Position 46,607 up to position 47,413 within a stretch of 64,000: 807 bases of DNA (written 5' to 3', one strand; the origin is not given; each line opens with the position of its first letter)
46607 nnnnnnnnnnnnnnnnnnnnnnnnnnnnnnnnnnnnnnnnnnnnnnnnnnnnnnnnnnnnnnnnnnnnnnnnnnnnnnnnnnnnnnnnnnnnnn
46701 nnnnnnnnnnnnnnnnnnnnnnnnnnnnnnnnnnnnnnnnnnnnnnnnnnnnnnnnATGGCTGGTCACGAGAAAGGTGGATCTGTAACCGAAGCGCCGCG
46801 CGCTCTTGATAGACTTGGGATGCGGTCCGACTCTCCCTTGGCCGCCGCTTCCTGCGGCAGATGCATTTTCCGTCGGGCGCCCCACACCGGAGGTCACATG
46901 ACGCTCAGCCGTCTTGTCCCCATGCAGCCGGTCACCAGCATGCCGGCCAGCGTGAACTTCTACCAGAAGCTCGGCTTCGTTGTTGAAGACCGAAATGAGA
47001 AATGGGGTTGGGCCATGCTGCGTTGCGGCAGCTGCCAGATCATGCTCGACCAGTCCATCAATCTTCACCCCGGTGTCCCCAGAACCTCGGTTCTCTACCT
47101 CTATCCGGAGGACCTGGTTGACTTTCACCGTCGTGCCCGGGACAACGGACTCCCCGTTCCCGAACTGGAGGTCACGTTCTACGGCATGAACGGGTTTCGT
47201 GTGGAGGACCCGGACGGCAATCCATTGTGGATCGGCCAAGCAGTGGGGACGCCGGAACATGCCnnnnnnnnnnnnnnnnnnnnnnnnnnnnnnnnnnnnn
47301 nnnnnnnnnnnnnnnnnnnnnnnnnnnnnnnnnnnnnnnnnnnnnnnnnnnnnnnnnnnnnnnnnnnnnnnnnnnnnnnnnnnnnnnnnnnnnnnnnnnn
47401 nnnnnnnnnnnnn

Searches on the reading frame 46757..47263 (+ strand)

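Call 100: search_protein_families(library=pfam, proteins=[window:46757-47263:+], max_evalue=0.0001)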
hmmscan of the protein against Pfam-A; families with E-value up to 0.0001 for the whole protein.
window:46757-47263:+ (169 aa): 1 family
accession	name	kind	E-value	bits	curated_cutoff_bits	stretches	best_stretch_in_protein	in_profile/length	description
PF00903.31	Glyoxalase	-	2.8e-10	41.1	20.6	1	57-158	7-120/121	Glyoxalase/Bleomycin resistance protein/Dioxygenase superfamily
